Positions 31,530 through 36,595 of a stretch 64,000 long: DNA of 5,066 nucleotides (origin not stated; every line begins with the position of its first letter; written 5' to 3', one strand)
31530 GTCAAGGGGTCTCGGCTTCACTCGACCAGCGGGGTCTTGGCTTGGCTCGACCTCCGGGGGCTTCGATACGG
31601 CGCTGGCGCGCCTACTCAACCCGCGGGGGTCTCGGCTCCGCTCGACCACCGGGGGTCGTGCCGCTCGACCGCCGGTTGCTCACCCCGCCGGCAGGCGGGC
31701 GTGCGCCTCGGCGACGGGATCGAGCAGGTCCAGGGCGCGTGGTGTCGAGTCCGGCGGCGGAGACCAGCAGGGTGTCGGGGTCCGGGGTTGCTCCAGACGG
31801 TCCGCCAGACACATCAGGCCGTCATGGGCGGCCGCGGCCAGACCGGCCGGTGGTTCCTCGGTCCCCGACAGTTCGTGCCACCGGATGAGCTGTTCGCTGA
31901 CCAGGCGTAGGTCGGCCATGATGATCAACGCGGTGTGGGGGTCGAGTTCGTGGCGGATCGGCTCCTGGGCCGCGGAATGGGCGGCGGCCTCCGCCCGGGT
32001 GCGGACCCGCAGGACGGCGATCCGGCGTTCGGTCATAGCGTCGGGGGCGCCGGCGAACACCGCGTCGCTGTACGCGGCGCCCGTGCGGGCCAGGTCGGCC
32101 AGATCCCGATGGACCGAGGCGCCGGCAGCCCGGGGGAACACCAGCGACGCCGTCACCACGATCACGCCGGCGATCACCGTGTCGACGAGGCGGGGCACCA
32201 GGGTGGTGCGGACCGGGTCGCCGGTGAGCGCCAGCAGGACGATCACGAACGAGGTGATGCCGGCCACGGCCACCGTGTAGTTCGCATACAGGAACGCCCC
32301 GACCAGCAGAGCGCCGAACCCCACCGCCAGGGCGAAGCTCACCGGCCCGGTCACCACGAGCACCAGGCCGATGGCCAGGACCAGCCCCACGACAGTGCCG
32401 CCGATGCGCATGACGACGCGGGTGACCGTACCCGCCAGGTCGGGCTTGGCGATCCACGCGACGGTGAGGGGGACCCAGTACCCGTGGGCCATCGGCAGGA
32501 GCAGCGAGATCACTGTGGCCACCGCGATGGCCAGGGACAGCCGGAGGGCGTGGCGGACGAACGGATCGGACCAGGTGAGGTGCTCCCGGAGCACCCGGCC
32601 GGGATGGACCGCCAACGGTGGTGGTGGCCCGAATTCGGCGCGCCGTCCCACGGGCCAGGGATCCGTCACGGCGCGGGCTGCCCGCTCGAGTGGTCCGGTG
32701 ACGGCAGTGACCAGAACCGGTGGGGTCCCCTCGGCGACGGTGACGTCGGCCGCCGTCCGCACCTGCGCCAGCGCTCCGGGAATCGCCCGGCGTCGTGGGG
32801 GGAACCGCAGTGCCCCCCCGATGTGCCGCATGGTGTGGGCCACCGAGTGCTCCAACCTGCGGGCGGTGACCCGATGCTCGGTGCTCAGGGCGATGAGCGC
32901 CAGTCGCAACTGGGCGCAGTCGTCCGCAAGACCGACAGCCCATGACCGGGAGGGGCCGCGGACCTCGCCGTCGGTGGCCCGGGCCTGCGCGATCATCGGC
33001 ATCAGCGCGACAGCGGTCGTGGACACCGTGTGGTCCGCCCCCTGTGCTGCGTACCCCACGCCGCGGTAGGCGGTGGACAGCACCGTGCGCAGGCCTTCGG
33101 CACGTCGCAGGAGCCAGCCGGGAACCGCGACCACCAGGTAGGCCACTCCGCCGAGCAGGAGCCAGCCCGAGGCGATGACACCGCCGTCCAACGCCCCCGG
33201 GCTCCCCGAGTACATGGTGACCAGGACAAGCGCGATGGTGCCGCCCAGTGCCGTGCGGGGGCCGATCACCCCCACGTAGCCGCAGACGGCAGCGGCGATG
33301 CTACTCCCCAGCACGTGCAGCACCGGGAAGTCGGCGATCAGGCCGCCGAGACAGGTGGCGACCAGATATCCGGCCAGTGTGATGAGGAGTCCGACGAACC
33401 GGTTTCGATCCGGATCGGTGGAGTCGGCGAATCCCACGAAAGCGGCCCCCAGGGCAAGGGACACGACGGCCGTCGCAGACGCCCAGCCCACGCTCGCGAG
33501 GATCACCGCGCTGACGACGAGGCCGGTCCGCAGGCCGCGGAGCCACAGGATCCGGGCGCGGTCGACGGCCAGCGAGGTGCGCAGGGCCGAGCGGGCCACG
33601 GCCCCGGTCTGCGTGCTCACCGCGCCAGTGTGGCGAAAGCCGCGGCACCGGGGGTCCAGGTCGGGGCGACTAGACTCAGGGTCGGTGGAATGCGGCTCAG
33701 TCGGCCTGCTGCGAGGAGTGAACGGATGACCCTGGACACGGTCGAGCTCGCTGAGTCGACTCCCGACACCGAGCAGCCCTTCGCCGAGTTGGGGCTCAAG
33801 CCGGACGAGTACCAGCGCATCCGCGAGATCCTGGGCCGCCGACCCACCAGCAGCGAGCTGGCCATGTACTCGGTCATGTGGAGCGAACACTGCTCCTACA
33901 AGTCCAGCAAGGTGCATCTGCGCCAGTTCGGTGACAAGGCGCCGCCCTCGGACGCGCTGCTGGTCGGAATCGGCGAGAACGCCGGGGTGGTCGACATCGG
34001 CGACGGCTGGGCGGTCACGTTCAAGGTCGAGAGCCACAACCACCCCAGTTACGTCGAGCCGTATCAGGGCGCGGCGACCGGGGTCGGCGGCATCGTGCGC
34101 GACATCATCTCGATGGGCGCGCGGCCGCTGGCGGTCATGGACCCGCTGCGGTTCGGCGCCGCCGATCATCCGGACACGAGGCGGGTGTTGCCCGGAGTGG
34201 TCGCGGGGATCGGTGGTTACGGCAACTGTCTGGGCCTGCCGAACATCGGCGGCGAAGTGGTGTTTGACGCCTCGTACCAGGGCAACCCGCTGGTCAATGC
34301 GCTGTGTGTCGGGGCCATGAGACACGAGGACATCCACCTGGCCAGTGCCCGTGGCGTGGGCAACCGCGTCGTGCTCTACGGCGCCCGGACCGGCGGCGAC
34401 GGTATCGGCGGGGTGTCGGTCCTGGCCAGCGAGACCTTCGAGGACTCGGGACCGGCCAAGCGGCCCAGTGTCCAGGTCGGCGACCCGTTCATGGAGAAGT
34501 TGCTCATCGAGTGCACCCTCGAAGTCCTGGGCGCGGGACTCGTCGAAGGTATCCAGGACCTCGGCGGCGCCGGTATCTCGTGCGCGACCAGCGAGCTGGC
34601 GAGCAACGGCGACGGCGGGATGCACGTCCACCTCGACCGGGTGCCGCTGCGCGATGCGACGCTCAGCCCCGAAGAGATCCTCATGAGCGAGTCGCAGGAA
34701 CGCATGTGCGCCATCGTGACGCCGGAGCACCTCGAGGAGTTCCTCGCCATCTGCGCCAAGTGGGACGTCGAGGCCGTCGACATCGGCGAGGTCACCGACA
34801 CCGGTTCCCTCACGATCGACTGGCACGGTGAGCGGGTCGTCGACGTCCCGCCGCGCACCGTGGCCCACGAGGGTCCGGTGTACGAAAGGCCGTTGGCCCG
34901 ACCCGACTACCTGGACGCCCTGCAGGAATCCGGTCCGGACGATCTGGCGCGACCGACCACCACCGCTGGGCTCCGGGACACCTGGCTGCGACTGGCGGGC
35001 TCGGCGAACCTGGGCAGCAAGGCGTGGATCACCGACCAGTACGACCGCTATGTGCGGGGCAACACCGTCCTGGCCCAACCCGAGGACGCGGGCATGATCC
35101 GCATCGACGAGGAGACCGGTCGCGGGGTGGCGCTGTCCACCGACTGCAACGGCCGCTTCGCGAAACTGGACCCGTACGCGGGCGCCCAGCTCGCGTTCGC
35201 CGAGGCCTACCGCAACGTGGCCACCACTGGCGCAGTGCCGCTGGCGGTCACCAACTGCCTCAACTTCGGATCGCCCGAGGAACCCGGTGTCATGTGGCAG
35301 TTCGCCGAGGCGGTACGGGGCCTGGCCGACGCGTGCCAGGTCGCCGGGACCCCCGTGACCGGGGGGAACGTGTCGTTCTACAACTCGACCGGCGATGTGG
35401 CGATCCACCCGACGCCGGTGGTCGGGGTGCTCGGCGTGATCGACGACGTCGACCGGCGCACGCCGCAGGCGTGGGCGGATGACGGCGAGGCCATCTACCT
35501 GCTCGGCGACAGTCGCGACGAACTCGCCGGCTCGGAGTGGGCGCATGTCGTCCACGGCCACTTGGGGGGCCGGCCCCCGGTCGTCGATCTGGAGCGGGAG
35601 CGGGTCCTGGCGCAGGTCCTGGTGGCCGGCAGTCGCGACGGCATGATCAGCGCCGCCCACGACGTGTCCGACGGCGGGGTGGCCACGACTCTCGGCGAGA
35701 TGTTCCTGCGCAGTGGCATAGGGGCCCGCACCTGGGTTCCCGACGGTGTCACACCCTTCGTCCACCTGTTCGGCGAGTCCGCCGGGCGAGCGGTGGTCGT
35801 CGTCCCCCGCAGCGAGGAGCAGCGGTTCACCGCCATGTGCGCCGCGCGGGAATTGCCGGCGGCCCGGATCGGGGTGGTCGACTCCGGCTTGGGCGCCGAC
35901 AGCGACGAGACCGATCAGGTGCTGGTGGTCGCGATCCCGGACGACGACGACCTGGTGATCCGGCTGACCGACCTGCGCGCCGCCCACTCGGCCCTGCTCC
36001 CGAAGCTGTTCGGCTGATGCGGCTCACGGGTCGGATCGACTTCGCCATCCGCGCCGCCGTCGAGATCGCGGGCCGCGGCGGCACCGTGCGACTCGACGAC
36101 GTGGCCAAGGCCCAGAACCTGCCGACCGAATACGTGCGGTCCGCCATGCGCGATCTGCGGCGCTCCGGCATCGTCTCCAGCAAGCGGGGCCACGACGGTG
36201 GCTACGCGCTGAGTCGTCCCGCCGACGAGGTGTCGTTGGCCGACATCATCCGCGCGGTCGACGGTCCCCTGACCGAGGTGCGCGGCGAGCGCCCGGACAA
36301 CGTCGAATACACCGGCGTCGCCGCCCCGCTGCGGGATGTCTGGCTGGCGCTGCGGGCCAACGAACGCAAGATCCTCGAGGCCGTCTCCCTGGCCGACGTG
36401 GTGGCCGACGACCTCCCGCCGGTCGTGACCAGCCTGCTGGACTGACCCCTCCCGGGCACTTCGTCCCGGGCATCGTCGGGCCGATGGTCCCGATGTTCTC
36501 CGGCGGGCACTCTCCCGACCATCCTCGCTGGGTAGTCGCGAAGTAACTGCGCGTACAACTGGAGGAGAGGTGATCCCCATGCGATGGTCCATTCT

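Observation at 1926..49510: Two linked short repeat modules (A and B) populate intergenic DNA in at least ~25 full or partial copies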

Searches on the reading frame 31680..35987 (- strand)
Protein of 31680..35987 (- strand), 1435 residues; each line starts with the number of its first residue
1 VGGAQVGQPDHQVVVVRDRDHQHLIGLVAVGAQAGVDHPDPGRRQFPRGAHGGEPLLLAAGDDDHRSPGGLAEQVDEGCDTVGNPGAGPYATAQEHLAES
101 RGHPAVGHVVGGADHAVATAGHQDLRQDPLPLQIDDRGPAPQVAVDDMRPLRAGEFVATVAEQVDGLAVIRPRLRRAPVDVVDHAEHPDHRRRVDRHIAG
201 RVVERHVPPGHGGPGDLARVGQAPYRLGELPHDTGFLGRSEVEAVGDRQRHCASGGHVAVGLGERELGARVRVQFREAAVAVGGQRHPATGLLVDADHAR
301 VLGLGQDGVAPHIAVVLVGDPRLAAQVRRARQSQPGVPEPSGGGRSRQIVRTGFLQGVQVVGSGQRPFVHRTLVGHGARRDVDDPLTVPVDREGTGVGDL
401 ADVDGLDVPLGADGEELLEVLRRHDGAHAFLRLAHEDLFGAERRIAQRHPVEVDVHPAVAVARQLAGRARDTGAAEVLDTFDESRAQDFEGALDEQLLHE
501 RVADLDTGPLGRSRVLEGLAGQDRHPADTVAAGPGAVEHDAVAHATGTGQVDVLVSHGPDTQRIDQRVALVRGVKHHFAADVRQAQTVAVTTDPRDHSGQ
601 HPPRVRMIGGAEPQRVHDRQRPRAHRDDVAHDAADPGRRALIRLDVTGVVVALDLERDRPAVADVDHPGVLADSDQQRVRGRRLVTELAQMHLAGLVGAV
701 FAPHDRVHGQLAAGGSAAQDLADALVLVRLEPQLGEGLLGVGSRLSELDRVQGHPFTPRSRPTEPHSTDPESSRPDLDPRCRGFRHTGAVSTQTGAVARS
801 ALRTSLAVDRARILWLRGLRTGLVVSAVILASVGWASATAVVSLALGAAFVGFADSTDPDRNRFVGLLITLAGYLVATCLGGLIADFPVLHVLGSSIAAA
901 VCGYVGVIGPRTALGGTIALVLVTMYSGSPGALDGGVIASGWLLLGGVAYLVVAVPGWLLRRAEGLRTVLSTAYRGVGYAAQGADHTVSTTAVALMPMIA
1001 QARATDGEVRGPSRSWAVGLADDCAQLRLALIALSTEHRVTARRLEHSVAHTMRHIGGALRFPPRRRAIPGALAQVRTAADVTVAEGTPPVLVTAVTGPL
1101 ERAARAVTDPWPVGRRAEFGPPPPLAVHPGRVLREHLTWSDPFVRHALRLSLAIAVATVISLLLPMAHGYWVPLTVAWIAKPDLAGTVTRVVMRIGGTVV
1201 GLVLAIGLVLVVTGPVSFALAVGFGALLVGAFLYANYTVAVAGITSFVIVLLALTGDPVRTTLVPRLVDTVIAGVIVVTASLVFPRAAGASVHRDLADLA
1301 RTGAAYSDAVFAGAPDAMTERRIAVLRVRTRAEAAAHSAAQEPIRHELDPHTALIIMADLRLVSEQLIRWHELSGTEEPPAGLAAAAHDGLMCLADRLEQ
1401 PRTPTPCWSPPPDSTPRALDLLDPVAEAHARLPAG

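Call 16: search_protein_families(library=pfam, proteins=[window:31680-35987:-])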
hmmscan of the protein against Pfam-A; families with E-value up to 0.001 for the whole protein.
window:31680-35987:- (1435 aa): 2 families
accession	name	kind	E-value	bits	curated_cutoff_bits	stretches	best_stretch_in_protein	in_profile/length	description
PF13515.12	FUSC_2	-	3.6e-18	66.4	25.6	1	1157-1278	2-124/126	Fusaric acid resistance protein-like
PF04632.18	FUSC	-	4.9e-14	52.3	30.9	1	1145-1374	3-242/660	Fusaric acid resistance protein family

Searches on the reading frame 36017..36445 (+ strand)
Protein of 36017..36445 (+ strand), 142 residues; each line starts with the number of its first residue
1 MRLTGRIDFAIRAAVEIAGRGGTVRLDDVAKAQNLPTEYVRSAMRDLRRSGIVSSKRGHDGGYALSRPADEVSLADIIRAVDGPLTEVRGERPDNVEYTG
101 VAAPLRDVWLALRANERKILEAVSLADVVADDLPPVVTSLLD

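Call 114: search_protein_families(library=pfam, proteins=[window:36017-36445:+], max_evalue=0.001)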
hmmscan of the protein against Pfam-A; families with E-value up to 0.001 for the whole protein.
window:36017-36445:+ (142 aa): 2 families
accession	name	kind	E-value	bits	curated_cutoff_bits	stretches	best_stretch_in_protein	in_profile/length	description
PF02082.26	Rrf2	-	9e-30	104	30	1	4-131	2-132/132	Iron-dependent Transcriptional regulator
PF24270.1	HTH_Cmi2_C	-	0.0007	20.3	27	0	11-56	76-121/125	Cmi2, C-terminal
